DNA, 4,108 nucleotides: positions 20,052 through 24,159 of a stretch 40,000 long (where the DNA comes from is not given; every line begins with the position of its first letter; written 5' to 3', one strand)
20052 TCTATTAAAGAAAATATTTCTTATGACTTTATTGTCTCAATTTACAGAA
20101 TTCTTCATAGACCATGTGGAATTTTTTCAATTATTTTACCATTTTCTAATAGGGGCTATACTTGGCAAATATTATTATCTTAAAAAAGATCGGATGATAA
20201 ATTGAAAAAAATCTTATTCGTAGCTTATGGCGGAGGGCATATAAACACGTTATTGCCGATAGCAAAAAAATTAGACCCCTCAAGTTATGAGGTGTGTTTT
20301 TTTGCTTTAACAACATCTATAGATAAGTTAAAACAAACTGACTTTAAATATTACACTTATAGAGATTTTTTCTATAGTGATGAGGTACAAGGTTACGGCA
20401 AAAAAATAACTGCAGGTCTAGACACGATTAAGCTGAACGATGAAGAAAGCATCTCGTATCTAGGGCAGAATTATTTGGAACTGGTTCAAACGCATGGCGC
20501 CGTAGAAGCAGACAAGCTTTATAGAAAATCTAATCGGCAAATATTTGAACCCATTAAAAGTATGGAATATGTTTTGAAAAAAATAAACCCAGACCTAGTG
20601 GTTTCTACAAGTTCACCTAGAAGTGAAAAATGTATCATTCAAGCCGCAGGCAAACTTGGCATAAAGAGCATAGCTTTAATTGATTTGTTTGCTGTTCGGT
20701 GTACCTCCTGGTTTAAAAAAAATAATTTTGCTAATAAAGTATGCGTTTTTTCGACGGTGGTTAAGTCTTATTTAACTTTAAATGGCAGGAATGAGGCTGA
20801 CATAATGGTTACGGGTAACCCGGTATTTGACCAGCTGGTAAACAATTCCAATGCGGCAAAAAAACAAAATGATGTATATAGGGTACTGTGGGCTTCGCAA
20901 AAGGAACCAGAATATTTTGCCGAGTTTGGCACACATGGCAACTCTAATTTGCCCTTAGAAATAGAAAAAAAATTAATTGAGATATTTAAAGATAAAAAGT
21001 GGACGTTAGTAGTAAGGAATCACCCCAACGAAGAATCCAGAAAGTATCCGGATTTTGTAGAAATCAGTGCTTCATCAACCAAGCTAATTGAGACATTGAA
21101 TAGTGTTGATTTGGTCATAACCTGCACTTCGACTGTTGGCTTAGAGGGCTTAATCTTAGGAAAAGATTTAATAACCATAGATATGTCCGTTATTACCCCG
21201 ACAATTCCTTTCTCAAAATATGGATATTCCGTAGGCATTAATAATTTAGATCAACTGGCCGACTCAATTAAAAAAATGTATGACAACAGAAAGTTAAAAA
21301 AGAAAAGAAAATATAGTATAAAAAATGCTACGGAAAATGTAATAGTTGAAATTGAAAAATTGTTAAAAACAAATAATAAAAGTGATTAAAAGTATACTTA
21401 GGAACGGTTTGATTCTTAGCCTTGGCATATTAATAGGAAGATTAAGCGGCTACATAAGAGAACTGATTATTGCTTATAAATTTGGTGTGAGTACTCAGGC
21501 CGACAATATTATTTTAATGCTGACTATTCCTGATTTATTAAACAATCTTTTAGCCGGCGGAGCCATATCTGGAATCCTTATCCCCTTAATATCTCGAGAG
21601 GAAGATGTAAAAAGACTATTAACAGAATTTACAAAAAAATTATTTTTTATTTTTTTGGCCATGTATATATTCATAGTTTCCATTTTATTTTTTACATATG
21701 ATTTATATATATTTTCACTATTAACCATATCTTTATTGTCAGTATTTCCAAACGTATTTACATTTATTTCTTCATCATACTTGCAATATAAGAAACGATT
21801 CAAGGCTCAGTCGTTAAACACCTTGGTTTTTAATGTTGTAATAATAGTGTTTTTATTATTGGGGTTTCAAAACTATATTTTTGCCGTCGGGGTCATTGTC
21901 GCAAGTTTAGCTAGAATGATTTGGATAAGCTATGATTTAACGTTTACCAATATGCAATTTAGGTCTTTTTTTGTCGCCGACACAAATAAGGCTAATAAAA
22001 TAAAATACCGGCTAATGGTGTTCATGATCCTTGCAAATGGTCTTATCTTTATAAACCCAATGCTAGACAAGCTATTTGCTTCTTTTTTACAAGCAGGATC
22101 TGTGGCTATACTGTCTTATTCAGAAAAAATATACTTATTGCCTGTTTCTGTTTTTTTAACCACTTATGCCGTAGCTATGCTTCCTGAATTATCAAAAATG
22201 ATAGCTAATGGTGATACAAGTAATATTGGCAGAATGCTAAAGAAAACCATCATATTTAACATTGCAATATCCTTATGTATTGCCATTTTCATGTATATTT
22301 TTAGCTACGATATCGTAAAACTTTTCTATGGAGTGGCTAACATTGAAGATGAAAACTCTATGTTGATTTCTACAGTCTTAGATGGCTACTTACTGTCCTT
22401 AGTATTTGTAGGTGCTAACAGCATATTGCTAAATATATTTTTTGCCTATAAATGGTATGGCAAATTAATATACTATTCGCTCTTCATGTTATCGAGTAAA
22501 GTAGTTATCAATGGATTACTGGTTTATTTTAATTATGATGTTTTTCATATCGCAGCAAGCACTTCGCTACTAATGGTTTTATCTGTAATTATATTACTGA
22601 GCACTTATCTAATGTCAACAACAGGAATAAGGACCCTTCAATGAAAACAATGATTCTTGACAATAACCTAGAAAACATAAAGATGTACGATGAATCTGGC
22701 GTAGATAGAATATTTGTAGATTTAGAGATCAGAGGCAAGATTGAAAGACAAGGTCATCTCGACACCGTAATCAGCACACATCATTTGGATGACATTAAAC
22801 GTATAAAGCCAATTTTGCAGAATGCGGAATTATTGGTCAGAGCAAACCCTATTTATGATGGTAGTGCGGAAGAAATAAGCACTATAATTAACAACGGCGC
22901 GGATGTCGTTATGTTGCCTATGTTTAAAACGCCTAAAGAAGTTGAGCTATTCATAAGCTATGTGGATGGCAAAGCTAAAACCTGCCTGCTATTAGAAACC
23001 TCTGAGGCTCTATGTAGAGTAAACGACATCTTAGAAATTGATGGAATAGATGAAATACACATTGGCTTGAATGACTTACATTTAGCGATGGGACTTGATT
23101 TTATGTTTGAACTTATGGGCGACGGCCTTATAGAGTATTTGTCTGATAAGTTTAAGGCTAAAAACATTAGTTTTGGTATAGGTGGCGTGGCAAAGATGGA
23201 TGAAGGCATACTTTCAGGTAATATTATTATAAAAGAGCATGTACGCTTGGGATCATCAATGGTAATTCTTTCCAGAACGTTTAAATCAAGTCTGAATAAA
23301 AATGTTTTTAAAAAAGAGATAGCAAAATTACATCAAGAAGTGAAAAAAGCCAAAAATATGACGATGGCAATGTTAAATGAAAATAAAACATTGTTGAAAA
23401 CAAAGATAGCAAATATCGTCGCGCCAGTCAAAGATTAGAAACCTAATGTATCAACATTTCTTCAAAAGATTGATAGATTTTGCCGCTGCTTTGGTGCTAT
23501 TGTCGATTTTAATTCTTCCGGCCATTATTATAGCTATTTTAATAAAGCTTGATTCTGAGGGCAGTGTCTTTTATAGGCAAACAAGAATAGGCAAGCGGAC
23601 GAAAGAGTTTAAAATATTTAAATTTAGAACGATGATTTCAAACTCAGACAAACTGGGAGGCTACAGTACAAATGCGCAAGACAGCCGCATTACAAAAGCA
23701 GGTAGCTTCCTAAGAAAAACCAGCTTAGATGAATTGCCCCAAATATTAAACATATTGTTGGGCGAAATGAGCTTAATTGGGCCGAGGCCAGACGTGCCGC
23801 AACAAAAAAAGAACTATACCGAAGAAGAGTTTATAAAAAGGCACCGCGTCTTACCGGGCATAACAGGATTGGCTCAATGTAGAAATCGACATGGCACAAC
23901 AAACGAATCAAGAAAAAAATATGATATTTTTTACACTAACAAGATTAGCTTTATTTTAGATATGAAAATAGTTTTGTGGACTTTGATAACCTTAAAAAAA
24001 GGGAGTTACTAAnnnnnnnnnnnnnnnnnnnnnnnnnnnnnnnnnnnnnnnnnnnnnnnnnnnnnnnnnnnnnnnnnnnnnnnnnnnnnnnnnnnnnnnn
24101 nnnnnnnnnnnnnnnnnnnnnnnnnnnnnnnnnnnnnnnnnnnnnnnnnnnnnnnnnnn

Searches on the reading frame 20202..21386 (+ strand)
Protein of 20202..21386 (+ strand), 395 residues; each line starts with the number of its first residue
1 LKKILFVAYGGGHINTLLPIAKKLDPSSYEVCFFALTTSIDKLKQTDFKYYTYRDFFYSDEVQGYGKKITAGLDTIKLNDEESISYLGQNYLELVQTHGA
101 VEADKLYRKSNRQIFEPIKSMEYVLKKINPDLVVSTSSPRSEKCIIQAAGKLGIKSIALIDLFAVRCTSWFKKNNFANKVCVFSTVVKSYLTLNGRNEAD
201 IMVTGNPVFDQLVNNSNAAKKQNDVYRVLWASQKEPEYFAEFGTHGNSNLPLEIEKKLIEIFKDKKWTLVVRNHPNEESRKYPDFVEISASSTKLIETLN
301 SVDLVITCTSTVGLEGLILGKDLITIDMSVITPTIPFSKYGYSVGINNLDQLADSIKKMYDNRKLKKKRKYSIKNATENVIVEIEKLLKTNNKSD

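Call 29: search_protein_families(library=pfam, proteins=[window:20202-21386:+], max_evalue=0.001)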
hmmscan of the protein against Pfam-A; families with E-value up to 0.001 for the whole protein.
window:20202-21386:+ (395 aa): 1 family
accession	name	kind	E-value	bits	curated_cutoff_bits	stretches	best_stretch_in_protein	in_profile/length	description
PF02350.25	Epimerase_2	-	9.6e-06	25.1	30.6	1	180-381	126-343/347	UDP-N-acetylglucosamine 2-epimerase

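Call 80: search_protein_families(library=pfam, proteins=[window:20202-21386:+], max_evalue=5)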
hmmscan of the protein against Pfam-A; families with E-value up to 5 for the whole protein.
window:20202-21386:+ (395 aa): 3 families
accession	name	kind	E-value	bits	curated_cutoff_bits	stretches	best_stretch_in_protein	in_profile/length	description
PF02350.25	Epimerase_2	-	9.6e-06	25.1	30.6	1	180-381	126-343/347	UDP-N-acetylglucosamine 2-epimerase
PF05159.20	Capsule_synth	-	0.0093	15.9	20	1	288-326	223-261/310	Capsule polysaccharide biosynthesis protein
PF00534.26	Glycos_transf_1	-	0.063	13.3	26.4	1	294-377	85-170/172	Glycosyl transferases group 1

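Call 81: search_protein_families(library=ncbifam, proteins=[window:20202-21386:+], max_evalue=1)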
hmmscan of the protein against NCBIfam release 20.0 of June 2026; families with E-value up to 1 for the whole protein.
window:20202-21386:+ (395 aa): 7 families
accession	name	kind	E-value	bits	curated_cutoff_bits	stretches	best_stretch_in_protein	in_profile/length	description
NF046086.1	BFO_1060_trans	domain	3.6e-12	46.1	200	2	253-376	209-344/365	BFO_1060 family glycosyltransferase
TIGR04396.2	surf_polysacc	subfamily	2.4e-07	30.3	125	1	252-373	211-335/427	surface carbohydrate biosynthesis protein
TIGR01133.1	murG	equivalog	0.0019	17.2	250.25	1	113-220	78-175/353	undecaprenyldiphospho-muramoylpentapeptide beta-N-acetylglucosaminyltransferase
TIGR00236.1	wecB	equivalog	0.005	16.1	210.15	1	187-307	152-272/366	non-hydrolyzing UDP-N-acetylglucosamine 2-epimerase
NF010034.0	PRK13509.1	equivalog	0.0092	15.4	244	1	275-340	70-129/251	HTH-type transcriptional regulator UlaR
TIGR03590.1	PseG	equivalog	0.01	15.4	153.55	0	236-326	172-267/280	UDP-2,4-diacetamido-2,4,6-trideoxy-beta-L-altropyranose hydrolase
NF041549.1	PssD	equivalog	0.025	14.9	110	0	5-56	1-52/151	PssD/Cps14F family polysaccharide biosynthesis glycosyltransferase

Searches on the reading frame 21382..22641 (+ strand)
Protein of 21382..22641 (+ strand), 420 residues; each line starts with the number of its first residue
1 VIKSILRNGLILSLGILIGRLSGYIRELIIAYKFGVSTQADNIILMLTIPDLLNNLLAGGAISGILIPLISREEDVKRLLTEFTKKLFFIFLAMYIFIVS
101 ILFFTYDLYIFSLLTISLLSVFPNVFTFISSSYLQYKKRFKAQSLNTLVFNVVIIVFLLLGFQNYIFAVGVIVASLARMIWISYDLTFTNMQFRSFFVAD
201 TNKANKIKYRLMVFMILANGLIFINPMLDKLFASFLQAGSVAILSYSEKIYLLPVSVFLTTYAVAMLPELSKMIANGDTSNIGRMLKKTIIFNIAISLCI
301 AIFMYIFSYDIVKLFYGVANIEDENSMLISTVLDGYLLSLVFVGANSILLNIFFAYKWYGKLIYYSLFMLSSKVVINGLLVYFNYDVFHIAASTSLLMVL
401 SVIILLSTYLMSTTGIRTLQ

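Call 29: search_protein_families(library=pfam, proteins=[window:21382-22641:+], max_evalue=0.001)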
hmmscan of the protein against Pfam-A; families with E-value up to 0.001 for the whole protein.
window:21382-22641:+ (420 aa): 2 families
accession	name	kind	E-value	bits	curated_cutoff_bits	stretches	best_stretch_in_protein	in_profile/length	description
PF03023.19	MurJ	-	9.5e-44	150.2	27.4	1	30-407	1-397/451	Lipid II flippase MurJ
PF01554.23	MatE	-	1.7e-05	25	24.9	1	216-377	3-159/161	MatE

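Call 81: search_protein_families(library=ncbifam, proteins=[window:21382-22641:+], max_evalue=1)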
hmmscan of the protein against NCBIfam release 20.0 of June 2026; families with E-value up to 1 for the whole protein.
window:21382-22641:+ (420 aa): 1 family
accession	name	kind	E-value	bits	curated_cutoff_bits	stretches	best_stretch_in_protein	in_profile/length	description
TIGR01695.1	murJ_mviN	equivalog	2.4e-47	161.8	235.55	1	4-412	1-429/506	murein biosynthesis integral membrane protein MurJ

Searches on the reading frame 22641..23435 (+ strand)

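Call 29: search_protein_families(library=pfam, proteins=[window:22641-23435:+], max_evalue=0.001)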
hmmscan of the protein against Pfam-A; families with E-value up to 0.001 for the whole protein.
window:22641-23435:+ (265 aa): 2 families
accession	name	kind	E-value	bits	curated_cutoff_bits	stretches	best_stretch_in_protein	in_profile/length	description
PF03328.21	HpcH_HpaI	-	8.2e-10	38.8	25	1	19-152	20-160/221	HpcH/HpaI aldolase/citrate lyase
PF01729.25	QRPTase_C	-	0.00032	20.9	23.1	0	44-133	55-144/169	Quinolinate phosphoribosyl transferase, C-terminal domain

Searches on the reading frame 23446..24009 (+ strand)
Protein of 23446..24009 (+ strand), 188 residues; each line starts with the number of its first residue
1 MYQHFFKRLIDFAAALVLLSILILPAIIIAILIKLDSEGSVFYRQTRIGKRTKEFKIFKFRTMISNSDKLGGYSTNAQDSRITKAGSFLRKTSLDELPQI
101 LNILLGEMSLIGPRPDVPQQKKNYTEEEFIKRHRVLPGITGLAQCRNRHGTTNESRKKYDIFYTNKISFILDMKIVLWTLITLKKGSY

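Call 29: search_protein_families(library=pfam, proteins=[window:23446-24009:+], max_evalue=0.001)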
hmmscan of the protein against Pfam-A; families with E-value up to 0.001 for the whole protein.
window:23446-24009:+ (188 aa): 1 family
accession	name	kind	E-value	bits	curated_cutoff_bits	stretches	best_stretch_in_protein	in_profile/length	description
PF02397.22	Bac_transf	-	3.2e-62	209.7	27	1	7-182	1-176/179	Bacterial sugar transferase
